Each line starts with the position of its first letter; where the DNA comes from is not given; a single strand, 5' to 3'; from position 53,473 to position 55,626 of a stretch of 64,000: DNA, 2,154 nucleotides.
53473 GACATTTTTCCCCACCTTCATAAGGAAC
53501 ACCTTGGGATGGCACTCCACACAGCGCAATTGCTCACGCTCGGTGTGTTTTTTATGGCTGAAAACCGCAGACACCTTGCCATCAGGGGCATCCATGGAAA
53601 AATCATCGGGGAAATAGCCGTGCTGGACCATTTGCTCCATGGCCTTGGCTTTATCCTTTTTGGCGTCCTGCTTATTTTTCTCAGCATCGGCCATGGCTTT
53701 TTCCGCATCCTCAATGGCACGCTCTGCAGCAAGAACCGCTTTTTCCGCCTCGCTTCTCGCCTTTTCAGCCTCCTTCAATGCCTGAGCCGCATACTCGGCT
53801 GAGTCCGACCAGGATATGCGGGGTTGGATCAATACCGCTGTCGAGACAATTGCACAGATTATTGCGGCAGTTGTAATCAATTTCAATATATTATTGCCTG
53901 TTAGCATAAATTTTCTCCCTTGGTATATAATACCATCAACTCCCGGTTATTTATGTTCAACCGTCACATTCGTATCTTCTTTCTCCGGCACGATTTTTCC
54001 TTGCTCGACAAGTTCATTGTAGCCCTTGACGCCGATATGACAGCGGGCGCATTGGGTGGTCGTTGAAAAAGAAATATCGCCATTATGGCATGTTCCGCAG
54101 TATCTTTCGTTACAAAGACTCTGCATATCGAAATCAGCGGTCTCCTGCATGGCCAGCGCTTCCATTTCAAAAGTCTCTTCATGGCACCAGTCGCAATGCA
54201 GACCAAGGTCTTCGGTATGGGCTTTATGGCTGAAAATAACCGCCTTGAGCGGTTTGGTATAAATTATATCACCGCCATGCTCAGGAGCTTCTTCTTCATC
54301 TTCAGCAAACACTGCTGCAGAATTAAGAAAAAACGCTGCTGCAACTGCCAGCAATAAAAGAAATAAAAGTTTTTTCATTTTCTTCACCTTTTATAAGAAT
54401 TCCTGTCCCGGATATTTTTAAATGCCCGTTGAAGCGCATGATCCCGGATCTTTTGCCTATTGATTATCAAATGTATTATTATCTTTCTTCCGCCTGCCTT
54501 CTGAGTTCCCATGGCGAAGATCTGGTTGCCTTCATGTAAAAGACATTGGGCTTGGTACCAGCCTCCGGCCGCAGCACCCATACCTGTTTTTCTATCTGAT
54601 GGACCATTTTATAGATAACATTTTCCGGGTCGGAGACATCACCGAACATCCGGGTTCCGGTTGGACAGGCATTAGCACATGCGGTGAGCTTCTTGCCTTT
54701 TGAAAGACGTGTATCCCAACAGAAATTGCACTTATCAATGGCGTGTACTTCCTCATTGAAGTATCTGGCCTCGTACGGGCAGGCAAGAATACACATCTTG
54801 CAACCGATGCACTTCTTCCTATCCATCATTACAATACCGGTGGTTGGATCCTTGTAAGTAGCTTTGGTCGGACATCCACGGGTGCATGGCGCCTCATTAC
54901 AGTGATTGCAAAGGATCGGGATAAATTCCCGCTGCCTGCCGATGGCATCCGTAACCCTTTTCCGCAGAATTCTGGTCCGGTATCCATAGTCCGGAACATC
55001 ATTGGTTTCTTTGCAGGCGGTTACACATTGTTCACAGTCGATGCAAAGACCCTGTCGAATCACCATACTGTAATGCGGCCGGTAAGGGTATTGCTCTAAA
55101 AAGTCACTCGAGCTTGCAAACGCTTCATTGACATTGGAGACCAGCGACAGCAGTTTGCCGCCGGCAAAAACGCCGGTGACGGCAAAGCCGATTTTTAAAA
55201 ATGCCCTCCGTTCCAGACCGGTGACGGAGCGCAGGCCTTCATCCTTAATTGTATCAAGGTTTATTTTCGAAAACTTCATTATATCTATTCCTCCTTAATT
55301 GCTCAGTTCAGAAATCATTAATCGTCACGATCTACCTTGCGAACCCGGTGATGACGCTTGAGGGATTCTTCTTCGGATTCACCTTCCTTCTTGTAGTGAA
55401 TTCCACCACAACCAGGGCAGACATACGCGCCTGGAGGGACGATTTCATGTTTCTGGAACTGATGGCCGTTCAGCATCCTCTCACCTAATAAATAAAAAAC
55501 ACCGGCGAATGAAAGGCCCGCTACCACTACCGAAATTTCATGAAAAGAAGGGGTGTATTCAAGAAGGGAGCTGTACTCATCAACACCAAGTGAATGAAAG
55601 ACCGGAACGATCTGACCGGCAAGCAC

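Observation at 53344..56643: Second DsrJOP-like periplasm-facing quinone module: NrfD + Tat-FeS + two triheme cytochromes, one on a long helical stalk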

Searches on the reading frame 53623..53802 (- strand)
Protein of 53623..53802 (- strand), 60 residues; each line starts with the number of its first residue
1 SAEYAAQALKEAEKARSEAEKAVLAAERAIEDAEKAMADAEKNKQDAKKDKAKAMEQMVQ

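Call 75: search_protein_families(library=pfam, proteins=[window:53623-53802:-], max_evalue=10)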
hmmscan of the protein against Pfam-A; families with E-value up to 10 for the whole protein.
window:53623-53802:- (60 aa): 5 families
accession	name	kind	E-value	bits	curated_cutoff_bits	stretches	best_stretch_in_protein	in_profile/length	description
PF11839.13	Alanine_zipper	-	0.049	14.3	23.1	1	5-54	10-59/69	Alanine-zipper, major outer membrane lipoprotein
PF25306.1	DUF7880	-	0.31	11.7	27.5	1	3-54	54-100/127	Domain of unknown function (DUF7880)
PF22775.2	GA_3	-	1.3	10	27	1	7-53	13-61/100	GA-like domain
PF21996.1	HisZ-like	-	1.4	9.3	27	1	1-35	5-39/52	Histidyl-tRNA synthetase HisZ, C-terminal domain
PF24596.1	DUF7620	-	2.4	9.1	27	1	25-56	13-44/69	Family of unknown function (DUF7620)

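Call 87: find_homologous_proteins(query=window:53623-53802:-, max_evalue=0.01)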
Query window:53623-53802:-: 6 candidates shared short words with the query, none scored E <= 0.01.

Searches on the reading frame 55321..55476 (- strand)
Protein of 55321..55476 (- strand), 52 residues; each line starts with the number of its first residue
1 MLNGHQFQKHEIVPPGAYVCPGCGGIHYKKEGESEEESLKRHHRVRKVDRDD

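Call 52: search_protein_representatives(alignment_id=A5)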
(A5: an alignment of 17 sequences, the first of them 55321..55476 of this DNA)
Query: 17 sequences, 52 profile positions. Proteins with E-value up to 0.001 (for the whole library): 15; up to 1e-10: 0; up to 1e-30: 0. The best 15 are listed.
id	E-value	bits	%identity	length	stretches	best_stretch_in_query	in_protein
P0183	1.6e-09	53.4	-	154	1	1-25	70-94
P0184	3.3e-09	52.4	-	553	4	2-21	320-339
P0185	3.9e-08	48.9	-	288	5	11-30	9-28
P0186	1.4e-05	40.7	-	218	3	14-31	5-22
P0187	1.5e-05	40.6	-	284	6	8-30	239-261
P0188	8.5e-05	38.2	-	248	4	15-32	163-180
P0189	3.1e-04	36.4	-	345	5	12-29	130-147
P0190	3.8e-04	36.1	-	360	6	14-27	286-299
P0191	5.9e-04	35.5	-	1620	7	11-30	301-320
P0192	6.0e-04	35.5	-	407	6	13-29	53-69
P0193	6.0e-04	35.5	-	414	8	15-46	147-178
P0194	6.1e-04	35.5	-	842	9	13-30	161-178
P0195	6.1e-04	35.5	-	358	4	10-28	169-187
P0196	8.2e-04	35.1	-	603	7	15-33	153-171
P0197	9.9e-04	34.8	-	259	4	14-29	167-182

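Call 75: search_protein_families(library=pfam, proteins=[window:55321-55476:-], max_evalue=10)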
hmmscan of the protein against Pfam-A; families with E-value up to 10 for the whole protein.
window:55321-55476:- (52 aa): 2 families
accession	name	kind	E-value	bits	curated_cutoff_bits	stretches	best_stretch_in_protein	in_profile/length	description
PF14803.11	Zn_ribbon_Nudix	-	0.0098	16.2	25.6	1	18-28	23-33/34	Nudix N-terminal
PF13824.12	zf-Mss51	-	0.025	15.2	27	1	15-52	12-52/55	Zinc-finger of mitochondrial splicing suppressor 51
